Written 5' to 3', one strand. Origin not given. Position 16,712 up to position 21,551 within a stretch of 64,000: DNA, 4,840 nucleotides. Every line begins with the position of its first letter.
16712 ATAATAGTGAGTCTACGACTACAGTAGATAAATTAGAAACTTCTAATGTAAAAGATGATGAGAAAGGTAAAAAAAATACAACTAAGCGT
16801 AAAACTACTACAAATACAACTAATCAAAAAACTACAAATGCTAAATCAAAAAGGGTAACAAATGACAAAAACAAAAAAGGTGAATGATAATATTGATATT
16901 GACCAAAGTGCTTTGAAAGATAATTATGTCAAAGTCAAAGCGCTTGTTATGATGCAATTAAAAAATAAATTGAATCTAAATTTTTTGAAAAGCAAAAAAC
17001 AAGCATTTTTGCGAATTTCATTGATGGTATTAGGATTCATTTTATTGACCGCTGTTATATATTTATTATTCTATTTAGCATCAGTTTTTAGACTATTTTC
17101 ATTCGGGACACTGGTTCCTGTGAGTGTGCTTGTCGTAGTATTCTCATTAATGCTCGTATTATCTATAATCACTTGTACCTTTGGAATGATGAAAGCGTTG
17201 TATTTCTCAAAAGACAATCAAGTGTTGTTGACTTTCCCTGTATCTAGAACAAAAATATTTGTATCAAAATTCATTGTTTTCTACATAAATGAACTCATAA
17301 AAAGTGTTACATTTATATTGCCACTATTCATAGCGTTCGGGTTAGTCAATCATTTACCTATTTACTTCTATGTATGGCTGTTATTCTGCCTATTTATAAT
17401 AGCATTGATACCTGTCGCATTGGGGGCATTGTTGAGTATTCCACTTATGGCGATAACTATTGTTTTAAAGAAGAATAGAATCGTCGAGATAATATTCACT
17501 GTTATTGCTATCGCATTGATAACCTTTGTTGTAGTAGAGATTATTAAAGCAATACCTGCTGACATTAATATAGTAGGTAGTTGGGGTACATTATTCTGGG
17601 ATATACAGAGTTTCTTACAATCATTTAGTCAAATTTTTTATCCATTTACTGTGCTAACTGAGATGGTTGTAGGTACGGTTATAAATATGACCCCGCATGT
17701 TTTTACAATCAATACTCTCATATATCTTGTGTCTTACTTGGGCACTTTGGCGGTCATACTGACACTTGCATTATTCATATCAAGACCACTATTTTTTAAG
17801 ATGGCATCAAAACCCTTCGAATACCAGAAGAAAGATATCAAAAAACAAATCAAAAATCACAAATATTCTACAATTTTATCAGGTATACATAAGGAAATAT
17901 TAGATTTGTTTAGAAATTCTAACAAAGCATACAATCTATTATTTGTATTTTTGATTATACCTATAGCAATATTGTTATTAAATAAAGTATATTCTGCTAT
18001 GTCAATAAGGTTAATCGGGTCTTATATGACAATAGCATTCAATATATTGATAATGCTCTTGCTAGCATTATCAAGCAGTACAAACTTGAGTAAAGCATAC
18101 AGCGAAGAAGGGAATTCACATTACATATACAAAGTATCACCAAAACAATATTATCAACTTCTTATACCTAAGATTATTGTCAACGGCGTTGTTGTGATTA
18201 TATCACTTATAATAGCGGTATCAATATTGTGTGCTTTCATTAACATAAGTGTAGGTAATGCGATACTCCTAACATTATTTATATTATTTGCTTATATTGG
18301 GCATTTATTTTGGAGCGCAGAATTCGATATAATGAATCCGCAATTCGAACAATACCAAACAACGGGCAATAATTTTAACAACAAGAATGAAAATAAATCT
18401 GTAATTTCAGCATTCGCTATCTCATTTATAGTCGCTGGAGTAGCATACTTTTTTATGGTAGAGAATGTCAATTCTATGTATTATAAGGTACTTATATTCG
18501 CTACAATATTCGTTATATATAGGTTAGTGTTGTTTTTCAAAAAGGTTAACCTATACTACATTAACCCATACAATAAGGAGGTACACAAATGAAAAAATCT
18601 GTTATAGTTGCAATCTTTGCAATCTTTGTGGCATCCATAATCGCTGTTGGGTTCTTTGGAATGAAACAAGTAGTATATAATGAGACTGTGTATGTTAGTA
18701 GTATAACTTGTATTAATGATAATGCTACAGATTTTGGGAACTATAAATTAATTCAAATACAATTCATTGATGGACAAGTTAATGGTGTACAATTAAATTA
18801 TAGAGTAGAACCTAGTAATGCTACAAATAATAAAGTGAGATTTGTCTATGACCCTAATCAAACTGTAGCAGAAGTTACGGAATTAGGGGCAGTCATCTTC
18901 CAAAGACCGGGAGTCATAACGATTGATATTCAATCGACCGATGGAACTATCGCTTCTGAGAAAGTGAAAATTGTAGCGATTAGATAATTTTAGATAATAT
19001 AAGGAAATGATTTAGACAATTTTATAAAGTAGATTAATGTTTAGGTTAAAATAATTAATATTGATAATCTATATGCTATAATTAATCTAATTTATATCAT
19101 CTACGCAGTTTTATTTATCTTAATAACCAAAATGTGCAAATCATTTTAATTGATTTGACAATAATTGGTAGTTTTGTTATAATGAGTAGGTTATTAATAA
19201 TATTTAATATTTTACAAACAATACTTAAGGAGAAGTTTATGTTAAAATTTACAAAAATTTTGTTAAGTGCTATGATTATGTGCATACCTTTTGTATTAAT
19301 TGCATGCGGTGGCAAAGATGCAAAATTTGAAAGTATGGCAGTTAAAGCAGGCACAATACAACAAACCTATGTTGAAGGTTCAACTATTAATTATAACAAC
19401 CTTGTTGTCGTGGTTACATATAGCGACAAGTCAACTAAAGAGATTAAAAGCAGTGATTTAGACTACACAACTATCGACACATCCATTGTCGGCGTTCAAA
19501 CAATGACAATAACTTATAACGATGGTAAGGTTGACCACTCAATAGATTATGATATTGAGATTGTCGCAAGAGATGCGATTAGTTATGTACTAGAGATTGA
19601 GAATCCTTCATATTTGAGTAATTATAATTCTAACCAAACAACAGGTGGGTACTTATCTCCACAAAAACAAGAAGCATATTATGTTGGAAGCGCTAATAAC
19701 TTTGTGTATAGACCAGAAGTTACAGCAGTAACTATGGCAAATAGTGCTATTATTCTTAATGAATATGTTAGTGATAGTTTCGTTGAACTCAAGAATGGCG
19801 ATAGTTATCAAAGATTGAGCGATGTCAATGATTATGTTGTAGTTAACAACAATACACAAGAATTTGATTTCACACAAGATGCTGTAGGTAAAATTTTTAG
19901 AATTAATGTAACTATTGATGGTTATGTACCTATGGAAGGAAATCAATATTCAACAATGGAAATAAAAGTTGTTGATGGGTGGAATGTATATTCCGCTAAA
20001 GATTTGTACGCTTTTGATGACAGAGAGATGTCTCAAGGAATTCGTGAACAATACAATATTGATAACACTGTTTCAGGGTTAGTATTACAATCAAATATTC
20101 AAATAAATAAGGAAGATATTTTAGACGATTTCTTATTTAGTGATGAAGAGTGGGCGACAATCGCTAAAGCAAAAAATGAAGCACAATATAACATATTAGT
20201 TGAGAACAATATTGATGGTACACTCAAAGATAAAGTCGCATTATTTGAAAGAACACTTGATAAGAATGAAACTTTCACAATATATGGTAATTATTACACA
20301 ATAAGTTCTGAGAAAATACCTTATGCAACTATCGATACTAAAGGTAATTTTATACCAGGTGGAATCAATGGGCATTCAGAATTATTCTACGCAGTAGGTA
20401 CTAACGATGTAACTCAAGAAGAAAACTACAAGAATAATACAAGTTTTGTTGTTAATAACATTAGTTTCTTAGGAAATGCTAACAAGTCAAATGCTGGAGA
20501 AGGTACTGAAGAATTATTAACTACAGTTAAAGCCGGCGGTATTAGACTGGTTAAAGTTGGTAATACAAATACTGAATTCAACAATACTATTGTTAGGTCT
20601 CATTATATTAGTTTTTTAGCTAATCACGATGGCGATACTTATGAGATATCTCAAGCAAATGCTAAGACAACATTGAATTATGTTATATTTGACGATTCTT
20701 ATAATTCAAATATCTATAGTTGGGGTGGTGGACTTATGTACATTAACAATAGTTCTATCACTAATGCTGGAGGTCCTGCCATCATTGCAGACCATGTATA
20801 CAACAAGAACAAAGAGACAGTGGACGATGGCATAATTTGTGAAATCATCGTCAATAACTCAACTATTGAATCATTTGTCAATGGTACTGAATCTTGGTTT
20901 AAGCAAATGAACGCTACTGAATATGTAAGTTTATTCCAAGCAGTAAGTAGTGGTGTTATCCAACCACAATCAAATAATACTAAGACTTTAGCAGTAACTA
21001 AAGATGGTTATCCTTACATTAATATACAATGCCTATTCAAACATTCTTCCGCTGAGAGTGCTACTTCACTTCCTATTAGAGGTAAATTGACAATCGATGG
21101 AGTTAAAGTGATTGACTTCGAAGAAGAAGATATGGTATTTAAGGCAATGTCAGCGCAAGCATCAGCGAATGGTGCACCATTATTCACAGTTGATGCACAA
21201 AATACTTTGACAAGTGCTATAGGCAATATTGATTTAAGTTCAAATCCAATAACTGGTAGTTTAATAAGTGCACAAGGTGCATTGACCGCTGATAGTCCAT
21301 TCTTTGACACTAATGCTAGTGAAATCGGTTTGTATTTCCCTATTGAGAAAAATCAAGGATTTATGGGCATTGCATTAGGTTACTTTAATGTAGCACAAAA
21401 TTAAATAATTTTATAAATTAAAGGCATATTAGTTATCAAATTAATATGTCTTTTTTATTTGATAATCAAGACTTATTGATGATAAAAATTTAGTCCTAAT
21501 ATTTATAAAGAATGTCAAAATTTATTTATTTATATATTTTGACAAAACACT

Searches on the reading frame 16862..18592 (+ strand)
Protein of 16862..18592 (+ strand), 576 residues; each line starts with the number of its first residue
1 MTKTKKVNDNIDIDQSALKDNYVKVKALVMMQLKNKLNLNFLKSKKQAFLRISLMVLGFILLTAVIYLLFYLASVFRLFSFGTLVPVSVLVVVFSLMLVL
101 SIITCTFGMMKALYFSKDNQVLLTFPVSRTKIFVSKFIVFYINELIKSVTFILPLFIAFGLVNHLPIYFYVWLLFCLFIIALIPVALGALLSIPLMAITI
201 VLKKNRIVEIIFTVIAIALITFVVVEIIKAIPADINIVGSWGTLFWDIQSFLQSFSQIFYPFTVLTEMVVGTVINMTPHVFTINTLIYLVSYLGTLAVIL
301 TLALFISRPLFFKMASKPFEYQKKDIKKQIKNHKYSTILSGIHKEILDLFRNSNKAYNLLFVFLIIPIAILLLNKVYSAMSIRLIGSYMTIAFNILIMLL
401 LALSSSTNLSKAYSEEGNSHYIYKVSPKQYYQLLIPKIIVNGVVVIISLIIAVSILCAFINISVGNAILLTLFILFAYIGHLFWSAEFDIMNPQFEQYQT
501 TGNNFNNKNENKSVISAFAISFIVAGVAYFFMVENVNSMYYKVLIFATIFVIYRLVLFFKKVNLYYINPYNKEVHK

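Call 12: search_protein_families(library=pfam, proteins=[window:16862-18589:+])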
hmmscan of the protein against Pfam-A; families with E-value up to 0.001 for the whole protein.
window:16862-18589:+ (576 aa): 1 family
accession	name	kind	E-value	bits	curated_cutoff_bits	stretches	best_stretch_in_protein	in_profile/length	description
PF16949.11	ABC_tran_2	-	8.6e-05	22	25.7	1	48-460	6-425/542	Putative ATP-binding cassette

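Call 17: find_encoding_contigs(protein=window:16862-18592:+, flank=10000, max_places=10)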
Protein window:16862-18592:+ (576 aa): 2 contigs read that carry it; 2 places shown.
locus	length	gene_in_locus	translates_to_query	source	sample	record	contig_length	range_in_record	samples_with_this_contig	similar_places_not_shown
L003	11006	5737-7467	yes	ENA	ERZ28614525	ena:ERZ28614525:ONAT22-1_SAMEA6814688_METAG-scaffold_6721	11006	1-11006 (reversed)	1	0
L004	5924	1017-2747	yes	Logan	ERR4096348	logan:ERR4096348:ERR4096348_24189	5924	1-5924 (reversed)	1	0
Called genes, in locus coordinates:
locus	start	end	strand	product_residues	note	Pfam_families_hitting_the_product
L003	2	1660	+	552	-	?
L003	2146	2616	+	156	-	PF03073:TspO_MBR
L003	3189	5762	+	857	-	PF14808:TMEM164, PF00005:ABC_tran, PF13304:AAA_21 (weak)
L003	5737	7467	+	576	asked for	PF09847:12TM_1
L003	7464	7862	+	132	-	-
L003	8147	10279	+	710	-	-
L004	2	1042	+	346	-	?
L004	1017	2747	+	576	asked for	PF09847:12TM_1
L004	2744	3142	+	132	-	-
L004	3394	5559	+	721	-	-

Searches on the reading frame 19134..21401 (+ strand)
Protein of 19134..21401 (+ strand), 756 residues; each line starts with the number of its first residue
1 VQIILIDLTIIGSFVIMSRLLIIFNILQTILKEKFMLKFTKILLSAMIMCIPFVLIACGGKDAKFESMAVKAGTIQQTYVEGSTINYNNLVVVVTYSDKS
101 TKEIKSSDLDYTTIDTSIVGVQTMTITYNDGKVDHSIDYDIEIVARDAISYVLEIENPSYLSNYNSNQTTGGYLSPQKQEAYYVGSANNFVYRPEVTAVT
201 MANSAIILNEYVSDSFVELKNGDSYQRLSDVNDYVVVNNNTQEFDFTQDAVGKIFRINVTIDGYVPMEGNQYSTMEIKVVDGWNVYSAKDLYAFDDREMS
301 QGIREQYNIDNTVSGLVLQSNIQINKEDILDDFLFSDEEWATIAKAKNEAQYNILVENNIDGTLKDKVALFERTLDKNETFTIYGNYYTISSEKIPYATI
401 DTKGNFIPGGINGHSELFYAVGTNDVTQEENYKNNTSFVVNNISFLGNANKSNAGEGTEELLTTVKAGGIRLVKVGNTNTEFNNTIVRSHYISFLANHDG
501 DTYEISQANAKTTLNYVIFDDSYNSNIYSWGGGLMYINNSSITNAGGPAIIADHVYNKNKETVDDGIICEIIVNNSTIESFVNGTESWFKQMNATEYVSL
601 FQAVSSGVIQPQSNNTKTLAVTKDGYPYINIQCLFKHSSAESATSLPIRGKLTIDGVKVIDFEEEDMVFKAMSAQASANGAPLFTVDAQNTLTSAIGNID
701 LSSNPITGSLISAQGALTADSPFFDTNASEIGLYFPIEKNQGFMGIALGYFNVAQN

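Call 12: search_protein_families(library=pfam, proteins=[window:19134-21401:+])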
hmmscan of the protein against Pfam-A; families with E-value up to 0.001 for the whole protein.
window:19134-21401:+ (756 aa): 0 families

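Call 68: search_protein_families(library=pfam, proteins=[window:19134-21401:+], max_evalue=0.01)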
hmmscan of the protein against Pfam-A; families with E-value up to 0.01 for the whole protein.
window:19134-21401:+ (756 aa): 1 family
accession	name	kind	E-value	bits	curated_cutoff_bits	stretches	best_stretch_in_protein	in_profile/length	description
PF07523.18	Big_3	-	0.0022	18.7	21.2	1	77-133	6-60/68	Bacterial Ig-like domain (group 3)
